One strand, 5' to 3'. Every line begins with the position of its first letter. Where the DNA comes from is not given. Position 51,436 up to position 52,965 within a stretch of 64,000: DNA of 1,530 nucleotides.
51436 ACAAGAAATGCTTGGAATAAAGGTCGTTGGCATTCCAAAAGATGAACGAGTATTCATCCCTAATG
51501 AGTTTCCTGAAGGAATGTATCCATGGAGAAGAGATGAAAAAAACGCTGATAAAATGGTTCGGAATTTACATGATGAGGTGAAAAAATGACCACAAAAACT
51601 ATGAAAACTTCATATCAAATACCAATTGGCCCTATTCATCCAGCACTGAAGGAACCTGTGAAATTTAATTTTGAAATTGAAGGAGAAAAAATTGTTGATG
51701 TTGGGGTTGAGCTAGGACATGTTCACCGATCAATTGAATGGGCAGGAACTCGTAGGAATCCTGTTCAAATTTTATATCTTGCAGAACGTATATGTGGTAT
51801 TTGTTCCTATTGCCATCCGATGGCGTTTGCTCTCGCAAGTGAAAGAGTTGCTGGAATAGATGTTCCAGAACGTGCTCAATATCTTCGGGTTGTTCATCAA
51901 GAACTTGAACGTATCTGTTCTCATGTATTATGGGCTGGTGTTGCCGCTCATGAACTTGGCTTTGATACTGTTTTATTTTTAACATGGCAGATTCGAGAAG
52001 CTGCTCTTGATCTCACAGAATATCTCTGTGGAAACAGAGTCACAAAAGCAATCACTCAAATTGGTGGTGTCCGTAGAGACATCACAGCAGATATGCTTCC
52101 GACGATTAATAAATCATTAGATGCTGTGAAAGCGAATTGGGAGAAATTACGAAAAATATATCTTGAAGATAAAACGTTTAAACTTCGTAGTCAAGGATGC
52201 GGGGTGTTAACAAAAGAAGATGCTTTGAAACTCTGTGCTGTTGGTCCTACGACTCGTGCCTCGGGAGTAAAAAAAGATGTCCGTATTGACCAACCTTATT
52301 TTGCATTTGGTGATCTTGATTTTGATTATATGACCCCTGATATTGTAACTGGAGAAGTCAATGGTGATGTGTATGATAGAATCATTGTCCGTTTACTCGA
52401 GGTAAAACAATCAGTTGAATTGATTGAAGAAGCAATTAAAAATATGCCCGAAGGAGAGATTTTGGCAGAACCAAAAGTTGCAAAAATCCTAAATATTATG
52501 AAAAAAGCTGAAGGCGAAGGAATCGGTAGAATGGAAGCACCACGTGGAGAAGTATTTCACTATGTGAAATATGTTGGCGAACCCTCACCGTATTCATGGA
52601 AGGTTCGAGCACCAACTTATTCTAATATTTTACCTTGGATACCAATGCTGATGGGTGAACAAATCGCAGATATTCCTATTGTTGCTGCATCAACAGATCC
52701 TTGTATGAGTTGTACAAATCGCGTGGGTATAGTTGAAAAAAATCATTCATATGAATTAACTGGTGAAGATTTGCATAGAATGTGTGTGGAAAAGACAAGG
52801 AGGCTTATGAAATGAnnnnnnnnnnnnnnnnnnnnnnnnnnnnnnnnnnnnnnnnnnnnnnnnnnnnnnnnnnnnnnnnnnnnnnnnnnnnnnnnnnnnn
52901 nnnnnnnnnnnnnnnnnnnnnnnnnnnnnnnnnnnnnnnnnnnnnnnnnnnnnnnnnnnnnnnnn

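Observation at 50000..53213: Compact four-gene group-4 [NiFe]-hydrogenase catalytic module without adjacent membrane/antiporter subunits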

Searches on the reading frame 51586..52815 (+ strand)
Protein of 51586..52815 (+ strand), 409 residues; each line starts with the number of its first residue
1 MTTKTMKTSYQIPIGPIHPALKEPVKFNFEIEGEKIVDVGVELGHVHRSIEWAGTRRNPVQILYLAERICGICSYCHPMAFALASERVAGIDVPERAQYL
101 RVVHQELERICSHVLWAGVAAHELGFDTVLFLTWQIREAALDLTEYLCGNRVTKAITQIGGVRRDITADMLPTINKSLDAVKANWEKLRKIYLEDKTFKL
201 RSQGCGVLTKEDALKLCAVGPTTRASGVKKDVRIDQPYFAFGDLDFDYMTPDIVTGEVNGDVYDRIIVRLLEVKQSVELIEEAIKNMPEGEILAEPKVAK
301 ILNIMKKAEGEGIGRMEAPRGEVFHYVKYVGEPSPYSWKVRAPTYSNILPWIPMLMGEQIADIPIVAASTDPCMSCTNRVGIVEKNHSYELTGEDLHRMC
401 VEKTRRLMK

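Call 4: search_protein_families(library=pfam, proteins=[window:51586-52815:+])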
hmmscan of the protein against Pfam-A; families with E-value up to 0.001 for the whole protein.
window:51586-52815:+ (409 aa): 2 families
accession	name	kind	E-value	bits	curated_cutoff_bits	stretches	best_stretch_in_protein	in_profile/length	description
PF00346.24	Complex1_49kDa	-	1.9e-66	224.4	24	1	124-379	2-271/271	Respiratory-chain NADH dehydrogenase, 49 Kd subunit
PF00374.24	NiFeSe_Hases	-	1.8e-13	50.8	25.8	1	48-116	1-69/508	Nickel-dependent hydrogenase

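Call 5: search_protein_families(library=ncbifam, proteins=[window:51586-52815:+])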
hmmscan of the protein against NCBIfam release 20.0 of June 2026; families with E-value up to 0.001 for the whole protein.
window:51586-52815:+ (409 aa): 14 families
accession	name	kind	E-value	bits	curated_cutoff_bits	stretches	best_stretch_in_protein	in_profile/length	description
NF004739.1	PRK06075.1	equivalog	1.6e-87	293.8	360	1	11-378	2-383/384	NADH-quinone oxidoreductase subunit D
NF040602.1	F420_dehyd_FpoD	exception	3e-79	266.7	600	1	11-379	9-372/372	F420H2 dehydrogenase subunit FpoD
TIGR01962.1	NuoD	equivalog_domain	1.1e-78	264.9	459.35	2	10-296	3-283/386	NADH dehydrogenase (quinone) subunit D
NF008974.0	PRK12322.1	equivalog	2e-69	234.3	522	1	10-373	7-360/366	NADH-quinone oxidoreductase subunit D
NF009808.0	PRK13292.1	equivalog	3.7e-60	203.7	1156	2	7-295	405-687/791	NADH-quinone oxidoreductase subunit B/C/D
NF008728.0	PRK11742.1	equivalog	6.7e-55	186.6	840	1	12-297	217-496/598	NADH-quinone oxidoreductase subunit C/D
NF005649.0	PRK07415.1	equivalog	2e-53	181.8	583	2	8-291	9-287/394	NAD(P)H-quinone oxidoreductase subunit H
NF033181.1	NiFeSe_hydrog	equivalog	9.7e-15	54.4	600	1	25-115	16-105/507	nickel-dependent hydrogenase large subunit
NF045518.1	H2_NiFeSe_large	exception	6.4e-13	48.3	780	1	21-115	12-105/485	NiFeSe hydrogenase large subunit HysA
TIGR03295.1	frhA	equivalog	2.1e-11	43.4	392.5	1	62-173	55-173/412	coenzyme F420 hydrogenase subunit alpha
NF007778.0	PRK10467.1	equivalog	2.3e-10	39.4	969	1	12-113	5-104/567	hydrogenase 2 large subunit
NF040828.1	sulfhyd_ShyA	equivalog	1.1e-09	37.7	700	1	31-116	21-106/415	NAD(P)-dependent hydrogenase/sulfhydrogenase 2 subunit alpha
NF007550.0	PRK10170.1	equivalog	6.4e-09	34.8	1101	1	26-103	32-109/597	Ni/Fe-hydrogenase large subunit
NF041785.2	VhuA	equivalog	8.5e-06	24.6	800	0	61-116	52-107/418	F420-non-reducing hydrogenase Vhu subunit A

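Call 8: find_homologous_proteins(query=window:51586-52815:+, max_evalue=1e-20)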
Query window:51586-52815:+ (409 aa): 6391 proteins with E <= 1e-20 among 8000 candidates; the best 120 are listed.
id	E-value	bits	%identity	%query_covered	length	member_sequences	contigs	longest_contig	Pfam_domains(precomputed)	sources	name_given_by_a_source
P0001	2.1e-252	855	89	100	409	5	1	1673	PF00374.25,PF00346.25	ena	-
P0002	7.4e-245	830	87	100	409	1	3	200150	PF00374.25,PF00346.25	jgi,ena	jgi:membrane-bound hydrogenase subunit alpha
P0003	3.4e-239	812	85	100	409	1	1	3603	PF00374.25,PF00346.25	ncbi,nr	ncbi:MAG: nickel-dependent hydrogenase large subunit [Candidatus Thermoplasmatota archaeon]|nr:nicke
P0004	4.0e-239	811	86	100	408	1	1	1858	PF00374.25,PF00346.25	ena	-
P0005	2.0e-238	809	86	100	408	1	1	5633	PF00374.25,PF00346.25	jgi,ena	-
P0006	2.5e-238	809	86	100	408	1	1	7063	PF00374.25,PF00346.25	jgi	jgi:membrane-bound hydrogenase subunit alpha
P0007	3.3e-238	808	86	98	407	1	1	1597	PF00374.25,PF00346.25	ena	-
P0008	1.9e-237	806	86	100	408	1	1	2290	PF00374.25,PF00346.25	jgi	-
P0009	6.1e-236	801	84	100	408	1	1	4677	PF00374.25,PF00346.25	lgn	-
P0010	1.1e-235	800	83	100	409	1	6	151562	PF00374.25,PF00346.25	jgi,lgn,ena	-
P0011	8.1e-235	797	85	99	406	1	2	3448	PF00374.25,PF00346.25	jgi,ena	-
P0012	3.2e-234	795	83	100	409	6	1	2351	PF00374.25,PF00346.25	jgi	-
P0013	3.7e-234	795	84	100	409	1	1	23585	PF00374.25,PF00346.25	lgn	-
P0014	8.4e-233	791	84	100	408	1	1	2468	PF00374.25,PF00346.25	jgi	jgi:membrane-bound hydrogenase subunit alpha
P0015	8.9e-233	791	84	100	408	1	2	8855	PF00374.25,PF00346.25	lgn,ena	-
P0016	4.4e-230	782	81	100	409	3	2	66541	PF00374.25,PF00346.25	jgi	jgi:membrane-bound hydrogenase subunit alpha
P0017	1.2e-228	777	82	99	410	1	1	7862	PF00374.25,PF00346.25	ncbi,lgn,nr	ncbi:MAG: nickel-dependent hydrogenase large subunit [Candidatus Thermoplasmatota archaeon]|nr:nicke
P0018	1.1e-227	774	79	100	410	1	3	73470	PF00374.25,PF00346.25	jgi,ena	-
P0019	1.3e-227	774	81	98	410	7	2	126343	PF00374.25,PF00346.25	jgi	jgi:membrane-bound hydrogenase subunit alpha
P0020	3.7e-227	772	82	99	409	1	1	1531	PF00374.25,PF00346.25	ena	-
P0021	4.5e-227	772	80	100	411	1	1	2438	PF00374.25,PF00346.25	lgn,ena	-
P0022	6.2e-227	771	80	100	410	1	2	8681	PF00374.25,PF00346.25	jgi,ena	-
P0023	1.0e-226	771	79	100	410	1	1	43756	PF00374.25,PF00346.25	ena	-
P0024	1.4e-226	770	81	99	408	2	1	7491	PF00374.25,PF00346.25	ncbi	-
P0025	1.4e-226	770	81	99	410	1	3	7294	PF00374.25,PF00346.25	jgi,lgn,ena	-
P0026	3.7e-226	769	81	98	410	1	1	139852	PF00374.25,PF00346.25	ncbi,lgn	-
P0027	1.3e-225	767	78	100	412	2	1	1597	PF00374.25,PF00346.25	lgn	-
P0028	3.4e-225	766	80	99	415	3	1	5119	PF00374.25,PF00346.25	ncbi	-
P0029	1.2e-224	764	80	99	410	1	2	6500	PF00374.25,PF00346.25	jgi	jgi:membrane-bound hydrogenase subunit alpha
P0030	1.3e-224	764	78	100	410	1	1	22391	PF00374.25,PF00346.25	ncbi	-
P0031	1.6e-224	763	79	99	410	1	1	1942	PF00374.25,PF00346.25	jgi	jgi:membrane-bound hydrogenase subunit alpha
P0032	1.9e-224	763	80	98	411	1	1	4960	PF00374.25,PF00346.25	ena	-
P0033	2.1e-224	763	79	100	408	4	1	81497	PF00374.25,PF00346.25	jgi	jgi:membrane-bound hydrogenase subunit alpha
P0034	5.0e-224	762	80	99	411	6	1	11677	PF00374.25,PF00346.25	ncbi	-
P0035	5.5e-224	762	80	99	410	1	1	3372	PF00374.25,PF00346.25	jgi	-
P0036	5.6e-224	762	79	99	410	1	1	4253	PF00374.25,PF00346.25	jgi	jgi:membrane-bound hydrogenase subunit alpha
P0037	1.4e-223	760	80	99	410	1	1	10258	PF00374.25,PF00346.25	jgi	-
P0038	2.1e-223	760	78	98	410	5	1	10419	PF00374.25,PF00346.25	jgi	-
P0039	2.2e-223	760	80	99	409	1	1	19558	PF00374.25,PF00346.25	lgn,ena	-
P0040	2.5e-223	760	79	99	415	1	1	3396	PF00374.25,PF00346.25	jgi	jgi:membrane-bound hydrogenase subunit alpha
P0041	3.0e-223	759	80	99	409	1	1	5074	PF00374.25,PF00346.25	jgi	-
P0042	4.0e-223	759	79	100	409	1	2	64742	PF00374.25,PF00346.25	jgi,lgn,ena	-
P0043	4.5e-223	759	79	99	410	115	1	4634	PF00374.25,PF00346.25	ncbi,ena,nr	ncbi:MAG: nickel-dependent hydrogenase large subunit [Thermoplasmatales archaeon]|nr:nickel-dependen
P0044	6.1e-223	758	79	100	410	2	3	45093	PF00374.25,PF00346.25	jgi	jgi:membrane-bound hydrogenase subunit alpha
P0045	6.6e-223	758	80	98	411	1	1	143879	PF00374.25,PF00346.25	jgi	jgi:membrane-bound hydrogenase subunit alpha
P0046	1.2e-222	757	78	100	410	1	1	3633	PF00374.25,PF00346.25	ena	-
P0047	1.4e-222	757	79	100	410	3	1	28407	PF00374.25,PF00346.25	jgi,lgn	jgi:membrane-bound hydrogenase subunit alpha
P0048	1.5e-222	757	79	99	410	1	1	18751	PF00374.25,PF00346.25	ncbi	-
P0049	2.2e-222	756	80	98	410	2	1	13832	PF00374.25,PF00346.25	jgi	-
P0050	2.3e-222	756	79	99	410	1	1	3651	PF00374.25,PF00346.25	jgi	jgi:membrane-bound hydrogenase subunit alpha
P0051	4.0e-222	756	79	99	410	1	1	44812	PF00374.25,PF00346.25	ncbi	-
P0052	4.0e-222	756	78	100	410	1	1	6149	PF00374.25,PF00346.25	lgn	-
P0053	5.1e-222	755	78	100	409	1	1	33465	PF00374.25,PF00346.25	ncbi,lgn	-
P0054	5.7e-222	755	78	100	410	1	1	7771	PF00374.25,PF00346.25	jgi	jgi:membrane-bound hydrogenase subunit alpha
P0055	5.8e-222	755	78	100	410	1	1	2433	PF00374.25,PF00346.25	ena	-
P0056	5.8e-222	755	79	99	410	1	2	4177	PF00374.25,PF00346.25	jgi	-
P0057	6.2e-222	755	80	98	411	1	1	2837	PF00374.25,PF00346.25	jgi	jgi:membrane-bound hydrogenase subunit alpha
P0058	6.8e-222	755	79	100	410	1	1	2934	PF00374.25,PF00346.25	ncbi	ncbi:MAG: nickel-dependent hydrogenase large subunit [Thermoplasmatota archaeon]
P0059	6.8e-222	755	79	99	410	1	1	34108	PF00374.25,PF00346.25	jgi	jgi:membrane-bound hydrogenase subunit alpha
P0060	9.8e-222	754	78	100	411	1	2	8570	PF00374.25,PF00346.25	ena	-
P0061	1.4e-221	754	78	100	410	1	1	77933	PF00374.25,PF00346.25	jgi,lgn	jgi:membrane-bound hydrogenase subunit alpha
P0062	1.7e-221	753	77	99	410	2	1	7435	PF00374.25,PF00346.25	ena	-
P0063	2.4e-221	753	79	99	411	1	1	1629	PF00374.25,PF00346.25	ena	-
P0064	2.5e-221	753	79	100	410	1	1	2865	PF00374.25,PF00346.25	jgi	-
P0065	2.5e-221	753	77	100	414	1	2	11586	PF00374.25,PF00346.25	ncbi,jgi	jgi:membrane-bound hydrogenase subunit alpha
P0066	2.8e-221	753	79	100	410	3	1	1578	PF00374.25,PF00346.25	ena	-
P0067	3.0e-221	753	79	100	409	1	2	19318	PF00374.25,PF00346.25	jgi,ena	-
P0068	4.5e-221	752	78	100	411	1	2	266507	PF00374.25,PF00346.25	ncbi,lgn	-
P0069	4.6e-221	752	79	100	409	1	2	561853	PF00374.25,PF00346.25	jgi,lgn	-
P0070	5.1e-221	752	78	100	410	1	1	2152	PF00374.25,PF00346.25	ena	-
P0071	5.2e-221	752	78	100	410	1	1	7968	PF00374.25,PF00346.25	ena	-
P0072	7.9e-221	751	79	100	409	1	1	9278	PF00374.25,PF00346.25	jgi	-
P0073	9.7e-221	751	78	100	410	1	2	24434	PF00374.25,PF00346.25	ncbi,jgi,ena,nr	ncbi:MAG: nickel-dependent hydrogenase large subunit [Candidatus Thermoplasmatota archaeon]|nr:nicke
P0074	1.6e-220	750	78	100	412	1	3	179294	PF00374.25,PF00346.25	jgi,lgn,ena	-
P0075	1.7e-220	750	79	99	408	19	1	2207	PF00374.25,PF00346.25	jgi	-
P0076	1.8e-220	750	77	100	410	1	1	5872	PF00374.25,PF00346.25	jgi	-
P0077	2.6e-220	750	77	100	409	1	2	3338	PF00374.25,PF00346.25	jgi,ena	-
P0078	3.1e-220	749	78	100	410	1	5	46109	PF00374.25,PF00346.25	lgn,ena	-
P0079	3.5e-220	749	77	100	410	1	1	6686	PF00374.25,PF00346.25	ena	-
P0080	3.5e-220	749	79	99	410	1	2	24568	PF00374.25,PF00346.25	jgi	-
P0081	3.7e-220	749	77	100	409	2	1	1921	PF00374.25,PF00346.25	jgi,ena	-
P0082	3.9e-220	749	77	100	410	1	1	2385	PF00374.25,PF00346.25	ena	-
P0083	4.9e-220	749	78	100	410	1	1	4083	PF00374.25,PF00346.25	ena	-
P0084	6.5e-220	748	78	100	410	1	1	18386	PF00374.25,PF00346.25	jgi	-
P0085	6.6e-220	748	78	100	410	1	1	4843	PF00374.25,PF00346.25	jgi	-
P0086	9.0e-220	748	77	100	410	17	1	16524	PF00374.25,PF00346.25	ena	-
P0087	9.4e-220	748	78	100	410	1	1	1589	PF00374.25,PF00346.25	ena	-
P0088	9.5e-220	748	77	100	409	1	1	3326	PF00374.25,PF00346.25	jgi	-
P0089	1.0e-219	748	77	99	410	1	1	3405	PF00374.25,PF00346.25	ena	-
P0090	1.2e-219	747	78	99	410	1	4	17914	PF00374.25,PF00346.25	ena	-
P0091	1.2e-219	747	78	100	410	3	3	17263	PF00374.25,PF00346.25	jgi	jgi:membrane-bound hydrogenase subunit alpha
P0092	1.7e-219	747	77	100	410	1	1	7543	PF00374.25,PF00346.25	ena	-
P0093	1.7e-219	747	78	100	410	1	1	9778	PF00374.25,PF00346.25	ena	-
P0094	1.8e-219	747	77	100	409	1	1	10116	PF00374.25,PF00346.25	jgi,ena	-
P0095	2.1e-219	747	78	98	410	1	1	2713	PF00374.25,PF00346.25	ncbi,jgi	jgi:membrane-bound hydrogenase subunit alpha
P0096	5.0e-219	745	78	100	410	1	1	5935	PF00374.25,PF00346.25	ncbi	-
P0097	6.6e-219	745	77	100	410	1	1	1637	PF00374.25,PF00346.25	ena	-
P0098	9.7e-219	744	78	100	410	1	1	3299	PF00374.25,PF00346.25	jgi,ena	-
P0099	1.4e-218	744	77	100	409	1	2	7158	PF00374.25,PF00346.25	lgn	-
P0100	3.6e-218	743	77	100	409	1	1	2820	PF00374.25,PF00346.25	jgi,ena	-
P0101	3.8e-218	742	78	98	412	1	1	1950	PF00374.25,PF00346.25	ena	-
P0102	4.8e-218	742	77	99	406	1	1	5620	PF00374.25,PF00346.25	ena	-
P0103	5.0e-218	742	78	100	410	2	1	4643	PF00374.25,PF00346.25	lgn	-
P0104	5.5e-218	742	78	99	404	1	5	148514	PF00374.25,PF00346.25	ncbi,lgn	-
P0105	6.7e-218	742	78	100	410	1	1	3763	PF00374.25,PF00346.25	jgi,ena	-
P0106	9.2e-218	741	77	100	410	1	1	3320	PF00374.25,PF00346.25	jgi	-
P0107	9.8e-218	741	78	98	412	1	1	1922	PF00374.25,PF00346.25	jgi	-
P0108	1.4e-217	741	77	99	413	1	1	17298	PF00374.25,PF00346.25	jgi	-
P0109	1.4e-217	741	77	100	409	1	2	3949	PF00374.25,PF00346.25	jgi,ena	-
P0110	2.0e-217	740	77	100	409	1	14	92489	PF00374.25,PF00346.25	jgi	jgi:membrane-bound hydrogenase subunit alpha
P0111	2.4e-217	740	78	100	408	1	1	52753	PF00374.25,PF00346.25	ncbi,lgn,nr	ncbi:MAG: nickel-dependent hydrogenase large subunit [Candidatus Thermoplasmatota archaeon]|nr:nicke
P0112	2.5e-217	740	78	100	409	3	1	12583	PF00374.25,PF00346.25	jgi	-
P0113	3.3e-217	739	78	99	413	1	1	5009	PF00374.25,PF00346.25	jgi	-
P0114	6.3e-217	738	77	99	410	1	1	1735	PF00374.25,PF00346.25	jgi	jgi:membrane-bound hydrogenase subunit alpha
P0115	6.4e-217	738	77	99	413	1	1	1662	PF00374.25,PF00346.25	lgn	-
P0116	7.1e-217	738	77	100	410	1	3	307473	PF00374.25,PF00346.25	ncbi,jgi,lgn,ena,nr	ncbi:MAG: nickel-dependent hydrogenase large subunit [Candidatus Thermoplasmatota archaeon]|nr:nicke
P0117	7.4e-217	738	77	99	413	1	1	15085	PF00374.25,PF00346.25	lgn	-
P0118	8.6e-217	738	77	99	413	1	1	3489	PF00374.25,PF00346.25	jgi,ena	-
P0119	8.7e-217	738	77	100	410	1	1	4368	PF00374.25,PF00346.25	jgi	jgi:membrane-bound hydrogenase subunit alpha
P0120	8.9e-217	738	78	100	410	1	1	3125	PF00374.25,PF00346.25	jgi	jgi:membrane-bound hydrogenase subunit alpha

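Call 9: find_encoding_contigs(protein=P0002, flank=10000, max_places=3)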
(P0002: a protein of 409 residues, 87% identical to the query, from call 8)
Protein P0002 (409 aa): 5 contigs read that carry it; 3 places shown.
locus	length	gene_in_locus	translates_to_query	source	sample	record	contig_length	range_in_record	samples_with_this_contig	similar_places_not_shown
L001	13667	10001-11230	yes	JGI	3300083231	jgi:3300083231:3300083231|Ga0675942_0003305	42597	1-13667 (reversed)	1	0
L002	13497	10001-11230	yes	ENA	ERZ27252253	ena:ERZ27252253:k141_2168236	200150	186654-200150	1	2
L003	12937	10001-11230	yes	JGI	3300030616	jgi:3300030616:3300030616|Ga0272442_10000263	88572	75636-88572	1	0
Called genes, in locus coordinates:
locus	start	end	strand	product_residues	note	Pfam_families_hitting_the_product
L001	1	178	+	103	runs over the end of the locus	PF03091:CutA1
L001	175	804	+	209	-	PF02568:ThiI, PF06508:QueC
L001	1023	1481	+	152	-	PF22811:Zn_ribbon_NrdR, PF03477:ATP-cone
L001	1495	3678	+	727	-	PF03477:ATP-cone, PF13597:NRDD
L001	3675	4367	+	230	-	PF04055:Radical_SAM, PF13353:Fer4_12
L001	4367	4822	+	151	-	-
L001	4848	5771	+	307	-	PF01266:DAO (faint), PF01494:FAD_binding_3 (faint), PF07992:Pyr_redox_2, PF13450:NAD_binding_8 (faint), PF13738:Pyr_redox_3, PF00070:Pyr_redox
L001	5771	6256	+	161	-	PF00583:Acetyltransf_1, PF13673:Acetyltransf_10, PF13508:Acetyltransf_7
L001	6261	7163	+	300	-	PF09924:LPG_synthase_C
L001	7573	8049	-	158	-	PF01988:VIT1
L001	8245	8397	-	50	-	-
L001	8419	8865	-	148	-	PF01750:HycI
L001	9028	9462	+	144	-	PF01058:Oxidored_q6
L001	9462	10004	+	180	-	PF00329:Complex1_30kDa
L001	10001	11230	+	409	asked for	PF00374:NiFeSe_Hases, PF00346:Complex1_49kDa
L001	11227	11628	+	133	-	PF25160:LdpA_Fe-S-bd (faint), PF00037:Fer4, PF12797:Fer4_2 (weak), PF12837:Fer4_6 (weak), PF13237:Fer4_10, PF14697:Fer4_21, PF12838:Fer4_7, PF13187:Fer4_9, +1 more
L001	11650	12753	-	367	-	PF00561:Abhydrolase_1, PF07819:PGAP1 (faint), PF12146:Hydrolase_4 (faint)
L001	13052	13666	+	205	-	?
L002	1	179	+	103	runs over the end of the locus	PF03091:CutA1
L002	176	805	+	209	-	PF02568:ThiI, PF06508:QueC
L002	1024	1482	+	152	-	PF22811:Zn_ribbon_NrdR, PF03477:ATP-cone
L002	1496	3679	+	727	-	PF03477:ATP-cone, PF13597:NRDD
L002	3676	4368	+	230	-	PF04055:Radical_SAM, PF13353:Fer4_12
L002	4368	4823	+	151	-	-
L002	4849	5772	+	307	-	PF01494:FAD_binding_3 (faint), PF07992:Pyr_redox_2, PF13450:NAD_binding_8 (faint), PF13738:Pyr_redox_3, PF00070:Pyr_redox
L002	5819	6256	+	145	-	PF00583:Acetyltransf_1, PF13673:Acetyltransf_10, PF13508:Acetyltransf_7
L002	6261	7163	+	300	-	PF09924:LPG_synthase_C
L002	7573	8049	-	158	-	PF01988:VIT1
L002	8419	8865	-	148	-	PF01750:HycI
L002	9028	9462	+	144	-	PF01058:Oxidored_q6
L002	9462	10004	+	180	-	PF00329:Complex1_30kDa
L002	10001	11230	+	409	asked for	PF00374:NiFeSe_Hases, PF00346:Complex1_49kDa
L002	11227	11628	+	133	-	PF25160:LdpA_Fe-S-bd (faint), PF00037:Fer4, PF12797:Fer4_2 (weak), PF12837:Fer4_6 (weak), PF13237:Fer4_10, PF14697:Fer4_21, PF12838:Fer4_7, PF13187:Fer4_9, +1 more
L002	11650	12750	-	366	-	PF00561:Abhydrolase_1, PF07819:PGAP1 (faint), PF12146:Hydrolase_4 (faint)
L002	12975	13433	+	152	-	PF01797:Y1_Tnp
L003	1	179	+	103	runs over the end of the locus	PF03091:CutA1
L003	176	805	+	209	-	PF02568:ThiI, PF06508:QueC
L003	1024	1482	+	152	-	PF22811:Zn_ribbon_NrdR, PF03477:ATP-cone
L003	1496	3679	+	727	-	PF03477:ATP-cone, PF13597:NRDD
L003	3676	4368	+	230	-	PF04055:Radical_SAM, PF13353:Fer4_12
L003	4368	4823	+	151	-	-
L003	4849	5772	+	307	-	PF01494:FAD_binding_3 (faint), PF07992:Pyr_redox_2, PF13450:NAD_binding_8 (faint), PF13738:Pyr_redox_3, PF00070:Pyr_redox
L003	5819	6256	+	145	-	PF00583:Acetyltransf_1, PF13673:Acetyltransf_10, PF13508:Acetyltransf_7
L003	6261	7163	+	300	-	PF09924:LPG_synthase_C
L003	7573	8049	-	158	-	PF01988:VIT1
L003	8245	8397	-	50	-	-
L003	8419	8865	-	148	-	PF01750:HycI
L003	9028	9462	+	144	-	PF01058:Oxidored_q6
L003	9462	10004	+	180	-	PF00329:Complex1_30kDa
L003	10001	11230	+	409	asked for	PF00374:NiFeSe_Hases, PF00346:Complex1_49kDa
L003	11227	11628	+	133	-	PF25160:LdpA_Fe-S-bd (faint), PF00037:Fer4, PF12797:Fer4_2 (weak), PF12837:Fer4_6 (weak), PF13237:Fer4_10, PF14697:Fer4_21, PF12838:Fer4_7, PF13187:Fer4_9, +1 more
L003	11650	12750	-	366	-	PF00561:Abhydrolase_1, PF07819:PGAP1 (faint), PF12146:Hydrolase_4 (faint)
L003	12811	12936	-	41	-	?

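Call 10: find_encoding_contigs(protein=P0069, flank=10000, max_places=2)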
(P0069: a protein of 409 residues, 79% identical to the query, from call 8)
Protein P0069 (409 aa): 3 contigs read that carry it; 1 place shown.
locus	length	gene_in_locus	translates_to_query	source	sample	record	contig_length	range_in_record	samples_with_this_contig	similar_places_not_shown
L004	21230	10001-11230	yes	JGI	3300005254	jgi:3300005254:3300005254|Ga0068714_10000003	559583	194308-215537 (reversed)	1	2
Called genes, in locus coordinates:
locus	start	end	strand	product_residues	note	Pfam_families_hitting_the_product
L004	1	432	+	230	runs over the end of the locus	PF04055:Radical_SAM, PF13353:Fer4_12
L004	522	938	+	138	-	PF08973:TM1506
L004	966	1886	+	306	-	PF00890:FAD_binding_2 (faint), PF01134:GIDA (faint), PF01266:DAO (faint), PF01494:FAD_binding_3 (faint), PF07992:Pyr_redox_2, PF12831:FAD_oxidored (weak), PF13738:Pyr_redox_3, PF00070:Pyr_redox, +2 more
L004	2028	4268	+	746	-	PF00149:Metallophos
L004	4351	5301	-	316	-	-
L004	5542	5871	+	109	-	-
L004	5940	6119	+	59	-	-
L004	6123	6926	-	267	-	-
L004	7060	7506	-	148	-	PF01750:HycI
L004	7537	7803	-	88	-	-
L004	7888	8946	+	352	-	PF00586:AIRS, PF02769:AIRS_C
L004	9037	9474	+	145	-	PF01058:Oxidored_q6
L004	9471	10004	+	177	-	PF00329:Complex1_30kDa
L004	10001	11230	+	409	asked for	PF00374:NiFeSe_Hases, PF00346:Complex1_49kDa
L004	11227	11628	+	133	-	PF12838:Fer4_7 (weak), PF14697:Fer4_21 (weak), PF00037:Fer4, PF12797:Fer4_2 (weak), PF12837:Fer4_6, PF13237:Fer4_10, PF12838:Fer4_7, PF13187:Fer4_9, +2 more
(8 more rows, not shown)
